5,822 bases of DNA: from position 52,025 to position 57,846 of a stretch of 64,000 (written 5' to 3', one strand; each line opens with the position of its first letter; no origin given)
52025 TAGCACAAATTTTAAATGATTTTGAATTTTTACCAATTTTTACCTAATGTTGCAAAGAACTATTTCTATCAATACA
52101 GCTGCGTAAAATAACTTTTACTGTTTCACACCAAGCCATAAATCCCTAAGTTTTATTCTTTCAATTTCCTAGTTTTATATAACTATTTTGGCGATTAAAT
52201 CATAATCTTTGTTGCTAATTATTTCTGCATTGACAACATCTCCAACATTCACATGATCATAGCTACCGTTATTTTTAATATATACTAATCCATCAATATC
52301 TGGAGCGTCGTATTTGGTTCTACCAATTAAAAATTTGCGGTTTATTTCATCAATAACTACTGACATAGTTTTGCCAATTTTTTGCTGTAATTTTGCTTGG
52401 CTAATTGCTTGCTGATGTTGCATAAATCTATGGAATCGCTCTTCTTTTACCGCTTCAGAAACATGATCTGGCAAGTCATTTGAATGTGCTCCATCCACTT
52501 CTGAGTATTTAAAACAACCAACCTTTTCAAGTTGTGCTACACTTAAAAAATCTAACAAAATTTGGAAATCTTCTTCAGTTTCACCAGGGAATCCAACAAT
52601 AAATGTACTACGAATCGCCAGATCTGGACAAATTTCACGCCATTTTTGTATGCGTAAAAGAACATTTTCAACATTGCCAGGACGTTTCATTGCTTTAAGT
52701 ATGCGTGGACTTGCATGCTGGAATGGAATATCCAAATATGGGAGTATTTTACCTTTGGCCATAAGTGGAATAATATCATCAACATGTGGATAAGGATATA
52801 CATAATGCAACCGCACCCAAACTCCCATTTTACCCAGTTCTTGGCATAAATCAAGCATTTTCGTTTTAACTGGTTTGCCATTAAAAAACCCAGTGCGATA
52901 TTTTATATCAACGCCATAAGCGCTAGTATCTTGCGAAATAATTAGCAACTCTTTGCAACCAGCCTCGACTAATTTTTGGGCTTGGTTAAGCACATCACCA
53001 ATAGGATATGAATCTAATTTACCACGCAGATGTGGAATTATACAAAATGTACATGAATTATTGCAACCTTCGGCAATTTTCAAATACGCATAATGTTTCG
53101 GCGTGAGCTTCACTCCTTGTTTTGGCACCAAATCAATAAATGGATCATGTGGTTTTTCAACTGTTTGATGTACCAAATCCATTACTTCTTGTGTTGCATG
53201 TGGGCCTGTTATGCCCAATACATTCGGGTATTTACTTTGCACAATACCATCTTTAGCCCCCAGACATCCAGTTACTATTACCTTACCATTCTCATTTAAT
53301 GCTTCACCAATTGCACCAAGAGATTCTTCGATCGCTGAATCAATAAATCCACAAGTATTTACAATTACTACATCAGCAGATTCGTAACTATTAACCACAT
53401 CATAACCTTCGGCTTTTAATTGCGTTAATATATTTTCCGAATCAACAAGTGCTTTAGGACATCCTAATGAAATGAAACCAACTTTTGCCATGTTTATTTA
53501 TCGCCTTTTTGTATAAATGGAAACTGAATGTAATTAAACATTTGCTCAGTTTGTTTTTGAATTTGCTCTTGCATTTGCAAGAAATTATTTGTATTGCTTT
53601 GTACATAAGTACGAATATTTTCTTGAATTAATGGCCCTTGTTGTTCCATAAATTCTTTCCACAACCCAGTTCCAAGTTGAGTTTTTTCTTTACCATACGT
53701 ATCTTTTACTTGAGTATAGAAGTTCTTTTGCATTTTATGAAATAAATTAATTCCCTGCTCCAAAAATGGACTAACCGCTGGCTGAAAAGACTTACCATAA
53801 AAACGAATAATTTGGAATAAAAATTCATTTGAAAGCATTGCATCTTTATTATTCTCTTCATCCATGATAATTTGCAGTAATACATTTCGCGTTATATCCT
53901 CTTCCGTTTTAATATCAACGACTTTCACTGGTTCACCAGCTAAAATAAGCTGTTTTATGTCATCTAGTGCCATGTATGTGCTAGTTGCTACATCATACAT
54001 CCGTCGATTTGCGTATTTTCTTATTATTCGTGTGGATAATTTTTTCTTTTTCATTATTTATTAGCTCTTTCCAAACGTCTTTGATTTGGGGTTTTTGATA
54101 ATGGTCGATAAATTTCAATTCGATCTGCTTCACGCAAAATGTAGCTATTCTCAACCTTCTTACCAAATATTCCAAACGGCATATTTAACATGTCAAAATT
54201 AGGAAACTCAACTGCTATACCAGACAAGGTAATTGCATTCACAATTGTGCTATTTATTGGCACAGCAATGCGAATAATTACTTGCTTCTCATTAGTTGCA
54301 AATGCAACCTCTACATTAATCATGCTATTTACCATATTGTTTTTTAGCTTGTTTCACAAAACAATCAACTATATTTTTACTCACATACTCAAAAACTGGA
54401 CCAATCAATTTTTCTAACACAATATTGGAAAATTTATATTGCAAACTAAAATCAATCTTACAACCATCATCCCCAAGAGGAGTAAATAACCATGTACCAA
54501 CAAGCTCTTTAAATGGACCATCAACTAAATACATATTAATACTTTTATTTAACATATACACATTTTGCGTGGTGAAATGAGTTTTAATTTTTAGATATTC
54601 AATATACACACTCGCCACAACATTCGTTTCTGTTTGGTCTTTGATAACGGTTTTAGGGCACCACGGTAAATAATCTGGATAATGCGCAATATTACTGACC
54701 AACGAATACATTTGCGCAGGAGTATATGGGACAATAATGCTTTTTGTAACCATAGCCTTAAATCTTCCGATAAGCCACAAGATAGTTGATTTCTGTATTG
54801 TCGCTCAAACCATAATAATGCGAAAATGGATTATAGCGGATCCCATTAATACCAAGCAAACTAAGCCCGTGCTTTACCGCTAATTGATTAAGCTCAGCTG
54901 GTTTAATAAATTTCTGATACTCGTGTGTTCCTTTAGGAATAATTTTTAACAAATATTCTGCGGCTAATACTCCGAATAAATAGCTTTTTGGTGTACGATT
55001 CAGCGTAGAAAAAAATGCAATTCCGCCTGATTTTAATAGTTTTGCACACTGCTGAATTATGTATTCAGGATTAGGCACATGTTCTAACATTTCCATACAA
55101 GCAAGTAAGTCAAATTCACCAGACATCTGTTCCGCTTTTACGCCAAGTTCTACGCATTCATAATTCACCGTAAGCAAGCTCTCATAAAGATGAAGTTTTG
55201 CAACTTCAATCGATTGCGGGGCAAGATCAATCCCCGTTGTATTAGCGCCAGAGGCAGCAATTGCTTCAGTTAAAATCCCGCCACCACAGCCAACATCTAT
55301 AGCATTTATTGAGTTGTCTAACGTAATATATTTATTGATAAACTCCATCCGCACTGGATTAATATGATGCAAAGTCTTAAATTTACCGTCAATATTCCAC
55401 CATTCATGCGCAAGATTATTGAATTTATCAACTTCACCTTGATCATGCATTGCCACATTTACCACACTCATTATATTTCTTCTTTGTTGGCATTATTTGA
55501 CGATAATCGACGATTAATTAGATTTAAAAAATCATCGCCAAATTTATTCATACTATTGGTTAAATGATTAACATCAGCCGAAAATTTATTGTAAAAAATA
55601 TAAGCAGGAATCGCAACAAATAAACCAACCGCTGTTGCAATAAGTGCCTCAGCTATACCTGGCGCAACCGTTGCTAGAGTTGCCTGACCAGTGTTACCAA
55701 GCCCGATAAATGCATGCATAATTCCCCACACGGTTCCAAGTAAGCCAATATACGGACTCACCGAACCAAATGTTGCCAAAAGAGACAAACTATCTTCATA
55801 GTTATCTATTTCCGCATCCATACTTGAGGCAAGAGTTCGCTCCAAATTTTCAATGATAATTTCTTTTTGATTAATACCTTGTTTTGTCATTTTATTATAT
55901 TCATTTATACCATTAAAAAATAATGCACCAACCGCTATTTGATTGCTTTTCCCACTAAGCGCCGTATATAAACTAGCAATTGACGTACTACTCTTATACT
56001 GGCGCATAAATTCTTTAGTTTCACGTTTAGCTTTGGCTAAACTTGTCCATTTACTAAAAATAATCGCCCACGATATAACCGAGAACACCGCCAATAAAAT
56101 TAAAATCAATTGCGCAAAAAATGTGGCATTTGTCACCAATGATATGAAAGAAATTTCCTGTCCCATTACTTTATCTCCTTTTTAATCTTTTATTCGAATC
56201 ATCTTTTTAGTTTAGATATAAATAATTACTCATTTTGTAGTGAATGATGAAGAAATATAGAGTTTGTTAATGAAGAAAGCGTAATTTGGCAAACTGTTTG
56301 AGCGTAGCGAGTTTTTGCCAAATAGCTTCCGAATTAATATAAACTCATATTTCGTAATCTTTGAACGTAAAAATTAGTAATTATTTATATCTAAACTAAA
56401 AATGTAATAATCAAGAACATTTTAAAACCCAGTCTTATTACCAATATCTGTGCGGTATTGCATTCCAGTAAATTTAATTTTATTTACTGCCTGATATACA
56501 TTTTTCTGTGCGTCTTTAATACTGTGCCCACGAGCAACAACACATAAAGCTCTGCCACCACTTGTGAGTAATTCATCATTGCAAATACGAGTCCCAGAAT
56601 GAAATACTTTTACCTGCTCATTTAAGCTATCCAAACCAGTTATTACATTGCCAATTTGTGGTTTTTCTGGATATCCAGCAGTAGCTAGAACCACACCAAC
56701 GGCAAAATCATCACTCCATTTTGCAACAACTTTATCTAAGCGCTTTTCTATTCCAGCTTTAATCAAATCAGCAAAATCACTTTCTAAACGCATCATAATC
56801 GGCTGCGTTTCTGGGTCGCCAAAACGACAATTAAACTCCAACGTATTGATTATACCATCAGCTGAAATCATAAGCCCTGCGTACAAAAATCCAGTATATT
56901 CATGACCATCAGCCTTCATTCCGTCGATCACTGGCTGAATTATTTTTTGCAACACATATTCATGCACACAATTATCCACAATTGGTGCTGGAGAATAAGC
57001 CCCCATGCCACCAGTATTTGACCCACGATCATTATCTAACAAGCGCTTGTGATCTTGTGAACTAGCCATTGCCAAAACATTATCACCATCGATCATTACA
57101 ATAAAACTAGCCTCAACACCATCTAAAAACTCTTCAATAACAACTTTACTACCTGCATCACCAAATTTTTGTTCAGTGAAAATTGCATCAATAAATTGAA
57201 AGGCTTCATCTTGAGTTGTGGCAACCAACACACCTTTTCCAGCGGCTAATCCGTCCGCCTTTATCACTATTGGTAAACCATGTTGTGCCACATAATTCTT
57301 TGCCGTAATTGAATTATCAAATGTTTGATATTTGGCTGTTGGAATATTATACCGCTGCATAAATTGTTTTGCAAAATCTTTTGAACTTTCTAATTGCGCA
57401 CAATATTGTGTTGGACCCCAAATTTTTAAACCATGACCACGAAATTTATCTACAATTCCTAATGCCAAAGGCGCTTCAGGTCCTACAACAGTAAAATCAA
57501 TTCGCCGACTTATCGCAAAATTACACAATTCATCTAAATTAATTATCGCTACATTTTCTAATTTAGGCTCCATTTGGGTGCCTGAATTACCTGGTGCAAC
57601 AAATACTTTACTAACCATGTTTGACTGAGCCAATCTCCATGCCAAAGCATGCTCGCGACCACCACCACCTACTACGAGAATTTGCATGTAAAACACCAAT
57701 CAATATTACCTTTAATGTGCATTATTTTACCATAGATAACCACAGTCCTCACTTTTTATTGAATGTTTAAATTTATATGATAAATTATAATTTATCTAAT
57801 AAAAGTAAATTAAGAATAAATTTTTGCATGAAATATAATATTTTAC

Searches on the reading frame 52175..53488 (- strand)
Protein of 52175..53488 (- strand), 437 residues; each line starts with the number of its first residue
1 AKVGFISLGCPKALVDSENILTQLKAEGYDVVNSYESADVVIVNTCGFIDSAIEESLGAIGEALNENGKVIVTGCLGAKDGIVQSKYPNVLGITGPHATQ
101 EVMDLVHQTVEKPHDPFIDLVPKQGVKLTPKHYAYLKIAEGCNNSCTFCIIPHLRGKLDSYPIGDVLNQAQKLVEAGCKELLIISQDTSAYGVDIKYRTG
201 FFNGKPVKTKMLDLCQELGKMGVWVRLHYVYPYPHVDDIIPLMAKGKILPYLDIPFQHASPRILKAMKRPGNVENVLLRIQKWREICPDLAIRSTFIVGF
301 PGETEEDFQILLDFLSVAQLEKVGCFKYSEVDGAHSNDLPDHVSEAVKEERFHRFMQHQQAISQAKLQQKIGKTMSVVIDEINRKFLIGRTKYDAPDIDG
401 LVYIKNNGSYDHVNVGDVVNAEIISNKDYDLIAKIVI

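Call 87: search_protein_families(library=pfam, proteins=[window:52175-53488:-])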
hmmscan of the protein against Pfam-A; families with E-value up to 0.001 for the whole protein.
window:52175-53488:- (437 aa): 3 families
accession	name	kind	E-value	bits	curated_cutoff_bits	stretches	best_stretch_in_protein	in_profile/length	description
PF04055.27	Radical_SAM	-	2.3e-23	83.6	29.5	1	138-315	3-166/166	Radical SAM superfamily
PF00919.26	UPF0004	-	6.8e-20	71.4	27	1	2-81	1-83/98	Uncharacterized protein family UPF0004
PF18693.7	TRAM_2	-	2e-18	66.7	27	1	371-436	1-63/63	TRAM domain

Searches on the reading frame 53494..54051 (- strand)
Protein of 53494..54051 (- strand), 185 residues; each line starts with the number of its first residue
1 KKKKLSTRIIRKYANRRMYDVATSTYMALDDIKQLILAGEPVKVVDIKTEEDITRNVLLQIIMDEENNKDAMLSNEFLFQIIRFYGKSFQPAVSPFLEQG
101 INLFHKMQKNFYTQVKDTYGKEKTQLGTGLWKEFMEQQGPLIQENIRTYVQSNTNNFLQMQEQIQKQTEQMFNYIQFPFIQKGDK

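Call 44: search_protein_families(library=pfam, proteins=[window:53494-54051:-], max_evalue=0.01)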
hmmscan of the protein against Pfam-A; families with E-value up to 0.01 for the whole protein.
window:53494-54051:- (185 aa): 3 families
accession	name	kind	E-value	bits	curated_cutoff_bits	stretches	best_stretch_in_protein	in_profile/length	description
PF07879.16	PHB_acc_N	-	1.8e-24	86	25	1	9-68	1-60/61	PHB/PHA accumulation regulator DNA-binding domain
PF05233.18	PHB_acc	-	8.1e-18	64.6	27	2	73-111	1-39/40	PHB accumulation regulatory domain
PF12119.13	DUF3581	-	0.0045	16.9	25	0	98-174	73-146/217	Protein of unknown function (DUF3581)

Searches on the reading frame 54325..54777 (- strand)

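Call 44: search_protein_families(library=pfam, proteins=[window:54325-54777:-], max_evalue=0.01)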
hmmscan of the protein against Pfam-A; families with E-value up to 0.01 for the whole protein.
window:54325-54777:- (150 aa): 2 families
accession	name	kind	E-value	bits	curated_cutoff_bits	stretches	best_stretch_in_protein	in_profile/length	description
PF03364.25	Polyketide_cyc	-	4.1e-28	98.6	23.4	1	16-140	1-125/126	Polyketide cyclase / dehydrase and lipid transport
PF10604.15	Polyketide_cyc2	-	4.1e-11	43.8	27.4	1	10-147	4-140/142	Polyketide cyclase / dehydrase and lipid transport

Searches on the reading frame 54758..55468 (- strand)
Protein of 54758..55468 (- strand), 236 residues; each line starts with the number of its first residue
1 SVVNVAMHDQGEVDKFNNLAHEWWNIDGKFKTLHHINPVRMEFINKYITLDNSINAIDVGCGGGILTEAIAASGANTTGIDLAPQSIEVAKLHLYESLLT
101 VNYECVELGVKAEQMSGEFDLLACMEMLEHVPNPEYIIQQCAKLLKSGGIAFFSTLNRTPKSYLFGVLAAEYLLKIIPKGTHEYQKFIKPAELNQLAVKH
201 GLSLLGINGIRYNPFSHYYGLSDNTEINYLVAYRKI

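Call 87: search_protein_families(library=pfam, proteins=[window:54758-55468:-])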
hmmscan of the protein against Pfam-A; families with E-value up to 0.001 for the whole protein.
window:54758-55468:- (236 aa): 9 families
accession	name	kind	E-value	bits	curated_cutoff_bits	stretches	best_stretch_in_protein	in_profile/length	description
PF13489.12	Methyltransf_23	-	6.1e-20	72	27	1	43-204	12-161/164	Methyltransferase domain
PF08241.18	Methyltransf_11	-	3.1e-17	63.4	21.2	1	57-153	1-95/95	Methyltransferase domain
PF13649.12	Methyltransf_25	-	1e-14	55.4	27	1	57-149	2-97/97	Methyltransferase domain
PF08242.18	Methyltransf_12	-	1.8e-14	54.7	30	1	57-150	1-97/98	Methyltransferase domain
PF13847.12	Methyltransf_31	-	3.2e-13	50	27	1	52-157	3-113/145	Methyltransferase domain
PF02353.26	CMAS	-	1.4e-07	31.5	27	1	32-181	42-194/273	Mycolic acid cyclopropane synthetase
PF06325.19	PrmA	-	2.6e-06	27.6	22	1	42-154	153-259/296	Ribosomal protein L11 methyltransferase (PrmA)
PF05401.17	NodS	-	2.2e-05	24.8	24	1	54-147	45-138/201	Nodulation protein S (NodS)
PF05175.20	MTS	-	0.00021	21.4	23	1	51-124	30-104/170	Methyltransferase small domain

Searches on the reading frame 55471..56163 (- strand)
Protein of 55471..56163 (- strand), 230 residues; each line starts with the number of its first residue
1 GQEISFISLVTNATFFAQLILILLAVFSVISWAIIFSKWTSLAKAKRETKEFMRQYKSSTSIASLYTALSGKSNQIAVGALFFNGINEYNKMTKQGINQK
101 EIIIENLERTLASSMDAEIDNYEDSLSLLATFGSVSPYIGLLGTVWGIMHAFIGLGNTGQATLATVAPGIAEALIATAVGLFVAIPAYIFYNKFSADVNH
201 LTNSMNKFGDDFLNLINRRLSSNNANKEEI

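Call 87: search_protein_families(library=pfam, proteins=[window:55471-56163:-])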
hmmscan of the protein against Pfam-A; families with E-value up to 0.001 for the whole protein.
window:55471-56163:- (230 aa): 1 family
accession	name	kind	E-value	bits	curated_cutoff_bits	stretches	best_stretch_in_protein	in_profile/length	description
PF01618.21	MotA_ExbB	-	5.2e-39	133.3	22.9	1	90-206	7-126/127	MotA/TolQ/ExbB proton channel family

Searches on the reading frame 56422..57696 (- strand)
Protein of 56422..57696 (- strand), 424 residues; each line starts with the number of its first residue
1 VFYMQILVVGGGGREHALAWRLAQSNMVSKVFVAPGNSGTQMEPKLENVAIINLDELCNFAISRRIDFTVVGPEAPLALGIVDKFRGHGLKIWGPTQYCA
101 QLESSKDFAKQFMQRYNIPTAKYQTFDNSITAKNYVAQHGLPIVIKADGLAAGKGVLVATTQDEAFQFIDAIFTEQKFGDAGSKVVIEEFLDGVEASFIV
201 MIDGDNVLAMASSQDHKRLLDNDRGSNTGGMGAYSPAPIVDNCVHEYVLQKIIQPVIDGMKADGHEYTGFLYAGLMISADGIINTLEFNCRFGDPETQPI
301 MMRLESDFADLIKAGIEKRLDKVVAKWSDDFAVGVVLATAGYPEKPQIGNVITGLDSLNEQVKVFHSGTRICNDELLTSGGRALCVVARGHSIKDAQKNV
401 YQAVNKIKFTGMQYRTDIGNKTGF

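Call 87: search_protein_families(library=pfam, proteins=[window:56422-57696:-])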
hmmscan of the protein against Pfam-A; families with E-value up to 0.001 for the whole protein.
window:56422-57696:- (424 aa): 5 families
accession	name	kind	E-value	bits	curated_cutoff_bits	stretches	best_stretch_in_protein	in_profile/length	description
PF01071.24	GARS_A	-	2.9e-78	262.6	27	1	104-297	1-194/194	Phosphoribosylglycinamide synthetase, ATP-grasp (A) domain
PF02844.21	GARS_N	-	3.3e-35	121.3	29.5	1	4-103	1-100/100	Phosphoribosylglycinamide synthetase, N domain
PF02843.22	GARS_C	-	1.2e-30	106.1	34.8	1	332-421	1-92/92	Phosphoribosylglycinamide synthetase, C domain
PF02786.22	CPSase_L_D2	-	4e-07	30.2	19.8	1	106-207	2-107/211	Carbamoyl-phosphate synthase L chain, ATP binding domain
PF02222.28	ATP-grasp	-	1.3e-05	25.4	27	1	111-199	1-85/179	ATP-grasp domain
